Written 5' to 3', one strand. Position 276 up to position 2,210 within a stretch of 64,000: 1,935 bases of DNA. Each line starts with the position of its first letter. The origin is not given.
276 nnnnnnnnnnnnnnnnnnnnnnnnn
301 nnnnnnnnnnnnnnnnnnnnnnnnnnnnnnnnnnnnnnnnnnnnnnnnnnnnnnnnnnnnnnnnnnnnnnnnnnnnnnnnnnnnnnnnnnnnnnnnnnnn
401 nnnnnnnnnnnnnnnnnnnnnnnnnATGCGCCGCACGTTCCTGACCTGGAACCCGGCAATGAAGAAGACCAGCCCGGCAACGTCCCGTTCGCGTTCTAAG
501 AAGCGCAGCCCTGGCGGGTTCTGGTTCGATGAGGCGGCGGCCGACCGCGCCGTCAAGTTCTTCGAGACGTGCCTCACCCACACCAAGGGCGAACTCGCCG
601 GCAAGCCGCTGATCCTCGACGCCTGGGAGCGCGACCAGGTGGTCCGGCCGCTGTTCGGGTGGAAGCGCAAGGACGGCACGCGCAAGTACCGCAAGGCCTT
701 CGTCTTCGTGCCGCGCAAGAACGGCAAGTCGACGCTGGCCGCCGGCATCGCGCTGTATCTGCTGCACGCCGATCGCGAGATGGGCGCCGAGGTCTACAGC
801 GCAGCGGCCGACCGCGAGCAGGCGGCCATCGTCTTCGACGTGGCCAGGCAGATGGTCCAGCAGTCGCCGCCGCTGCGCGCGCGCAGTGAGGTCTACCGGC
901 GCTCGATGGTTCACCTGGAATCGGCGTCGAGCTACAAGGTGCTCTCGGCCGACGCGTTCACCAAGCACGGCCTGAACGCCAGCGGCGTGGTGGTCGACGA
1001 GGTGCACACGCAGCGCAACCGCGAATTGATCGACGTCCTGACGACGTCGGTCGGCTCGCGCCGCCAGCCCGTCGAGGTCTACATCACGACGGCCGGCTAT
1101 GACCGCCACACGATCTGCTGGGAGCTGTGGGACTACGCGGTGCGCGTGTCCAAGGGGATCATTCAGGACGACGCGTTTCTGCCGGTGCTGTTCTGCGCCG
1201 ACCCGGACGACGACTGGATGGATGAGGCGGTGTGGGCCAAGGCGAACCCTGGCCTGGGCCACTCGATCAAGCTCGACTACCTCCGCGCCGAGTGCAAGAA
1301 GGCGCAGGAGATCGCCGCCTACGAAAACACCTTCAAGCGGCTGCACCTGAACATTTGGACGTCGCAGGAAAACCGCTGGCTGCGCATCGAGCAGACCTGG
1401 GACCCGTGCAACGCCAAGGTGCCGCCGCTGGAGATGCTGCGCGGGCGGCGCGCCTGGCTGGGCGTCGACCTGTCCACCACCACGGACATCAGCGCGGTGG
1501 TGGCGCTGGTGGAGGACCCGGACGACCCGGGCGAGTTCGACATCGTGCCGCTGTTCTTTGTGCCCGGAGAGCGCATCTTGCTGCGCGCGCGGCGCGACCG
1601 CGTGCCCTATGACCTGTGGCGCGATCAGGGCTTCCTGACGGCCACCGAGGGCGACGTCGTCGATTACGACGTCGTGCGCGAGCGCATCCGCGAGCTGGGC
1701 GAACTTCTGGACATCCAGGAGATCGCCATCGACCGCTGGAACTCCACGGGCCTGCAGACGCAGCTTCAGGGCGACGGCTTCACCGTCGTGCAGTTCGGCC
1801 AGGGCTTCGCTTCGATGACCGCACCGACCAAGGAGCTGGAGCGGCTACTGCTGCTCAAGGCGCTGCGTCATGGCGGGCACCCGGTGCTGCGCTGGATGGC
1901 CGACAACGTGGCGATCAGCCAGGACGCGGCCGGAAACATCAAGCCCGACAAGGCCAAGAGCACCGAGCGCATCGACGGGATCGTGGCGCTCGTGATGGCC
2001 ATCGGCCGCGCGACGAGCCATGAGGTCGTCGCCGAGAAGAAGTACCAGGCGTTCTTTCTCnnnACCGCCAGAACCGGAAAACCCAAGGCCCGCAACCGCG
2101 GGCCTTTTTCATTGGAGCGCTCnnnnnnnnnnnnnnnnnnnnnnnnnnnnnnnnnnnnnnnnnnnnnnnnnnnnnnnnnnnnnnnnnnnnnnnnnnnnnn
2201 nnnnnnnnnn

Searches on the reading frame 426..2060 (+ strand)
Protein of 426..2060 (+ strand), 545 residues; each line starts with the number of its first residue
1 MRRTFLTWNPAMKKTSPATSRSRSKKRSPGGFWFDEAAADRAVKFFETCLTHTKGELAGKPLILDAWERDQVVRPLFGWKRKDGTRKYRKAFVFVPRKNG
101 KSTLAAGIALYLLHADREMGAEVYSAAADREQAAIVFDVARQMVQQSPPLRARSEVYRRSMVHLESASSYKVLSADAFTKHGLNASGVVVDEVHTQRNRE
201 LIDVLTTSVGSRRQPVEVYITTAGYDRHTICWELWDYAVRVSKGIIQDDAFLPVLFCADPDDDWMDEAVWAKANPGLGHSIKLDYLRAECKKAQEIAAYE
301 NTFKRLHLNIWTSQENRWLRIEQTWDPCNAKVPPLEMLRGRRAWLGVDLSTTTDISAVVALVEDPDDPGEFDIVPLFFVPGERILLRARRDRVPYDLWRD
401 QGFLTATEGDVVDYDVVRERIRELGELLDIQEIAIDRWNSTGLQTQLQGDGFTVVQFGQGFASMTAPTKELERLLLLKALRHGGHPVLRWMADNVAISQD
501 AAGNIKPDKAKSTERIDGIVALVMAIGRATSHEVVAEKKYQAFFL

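Call 18: search_protein_families(library=phrogs, max_evalue=0.00001, proteins=[window:426-2060:+])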
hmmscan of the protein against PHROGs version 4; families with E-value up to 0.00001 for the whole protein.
window:426-2060:+ (545 aa): 8 families
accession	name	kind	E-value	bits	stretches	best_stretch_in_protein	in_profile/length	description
phrog_9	-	head and packaging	3.6e-172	576.1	1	31-539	178-673/812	terminase large subunit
phrog_2699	-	head and packaging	1.6e-92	310.8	1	236-538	3-302/315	terminase large subunit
phrog_4914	-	head and packaging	7.5e-34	118.2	1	31-181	48-206/213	terminase large subunit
phrog_7331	-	head and packaging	1.6e-26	93.2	1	441-542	4-105/113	terminase large subunit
phrog_10517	-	head and packaging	1.8e-18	67.8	1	29-144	73-186/207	terminase large subunit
phrog_37124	-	unknown function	8.7e-17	62.3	1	348-464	2-129/143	-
phrog_7622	-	head and packaging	6.7e-13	49.7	1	72-214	64-210/224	terminase large subunit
phrog_35587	-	head and packaging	7.2e-07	30.3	1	172-305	1-141/191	terminase large subunit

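Call 31: search_dna_similar(query=window:426-2060:+, collection=phages, mode=protein, max_rows=15)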
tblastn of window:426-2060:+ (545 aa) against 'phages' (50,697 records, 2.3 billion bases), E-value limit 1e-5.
Records with a match: 2709; places in all: 2711; records where one place covers at least 80% of the query: 2411.
Best place of each record, by identity: <60% 2709.
By first word of the organism name: Lactococcus 398; Streptococcus 363; Staphylococcus 281; Vibrio 223; Mycobacterium 156; Enterococcus 144; Paenibacillus 110; Bacillus 71; Lactobacillus 65; Ralstonia 62; and 109 more.
By host as written in the record: - 390; Lactococcus lactis 235; Mycobacterium smegmatis mc2 155 108; Staphylococcus aureus 78; Streptococcus thermophilus 59; Ralstonia solanacearum 49; Gordonia terrae 3612 44; Escherichia coli 44; and 777 more.
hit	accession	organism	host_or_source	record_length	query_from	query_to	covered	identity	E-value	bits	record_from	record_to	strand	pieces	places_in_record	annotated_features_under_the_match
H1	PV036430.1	phage NatCom_20922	human feces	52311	34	533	92%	50.5%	7e-139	449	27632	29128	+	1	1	terminase large subunit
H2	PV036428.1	phage NatCom_18656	human feces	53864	34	533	92%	50.3%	6e-139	449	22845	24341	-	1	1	terminase large subunit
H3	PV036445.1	Evtepia phage NatCom_42594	Evtepia sp. 900546255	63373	34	533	92%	50.3%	6e-139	449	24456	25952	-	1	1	terminase large subunit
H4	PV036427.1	Evtepia phage NatCom_11697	Evtepia sp.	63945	34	533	92%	50.3%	6e-139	449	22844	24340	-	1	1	terminase large subunit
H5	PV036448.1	phage NatCom_34192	human feces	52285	34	533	92%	50.3%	2e-138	448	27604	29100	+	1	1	terminase large subunit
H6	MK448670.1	Streptococcus phage Javan113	Streptococcus constellatus SK1060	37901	34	533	92%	49.8%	3e-133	433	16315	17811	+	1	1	terminase large subunit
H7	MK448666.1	Streptococcus phage Javan101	Streptococcus constellatus C1050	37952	34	533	92%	49.8%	3e-133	433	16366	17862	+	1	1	terminase large subunit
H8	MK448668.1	Streptococcus phage Javan107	Streptococcus constellatus C818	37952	34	533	92%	49.8%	3e-133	433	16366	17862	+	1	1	terminase large subunit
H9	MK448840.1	Streptococcus phage Javan104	Streptococcus constellatus C232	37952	34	533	92%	49.8%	3e-133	433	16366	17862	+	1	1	terminase large subunit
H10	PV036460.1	Anaerosphaera phage IMGVR 8818211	Anaerosphaera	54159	34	533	92%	49.7%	9e-138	446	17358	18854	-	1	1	terminase large subunit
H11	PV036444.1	Clostridium phage NatCom_42228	Clostridium sp. 003024715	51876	34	542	93%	48.6%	2e-133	433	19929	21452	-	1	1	terminase large subunit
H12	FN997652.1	Streptococcus phage phi-SsUD.1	Streptococcus suis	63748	34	534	92%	48.8%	4e-134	436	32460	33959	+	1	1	hypothetical protein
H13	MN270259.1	Streptococcus phage phi-SgaBSJ31_rum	Streptococcus gallolyticus BSJ31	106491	34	534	92%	48.8%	7e-134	435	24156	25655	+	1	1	terminase large subunit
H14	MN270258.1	Streptococcus phage phi-SgaBSJ27_rum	Streptococcus gallolyticus BSJ27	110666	34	534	92%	48.8%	7e-134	435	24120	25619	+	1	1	terminase large subunit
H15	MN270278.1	Streptococcus phage phi-SsuYZDH5_rum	Streptococcus suis YZDH5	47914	34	534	92%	48.8%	8e-134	435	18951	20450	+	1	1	terminase large subunit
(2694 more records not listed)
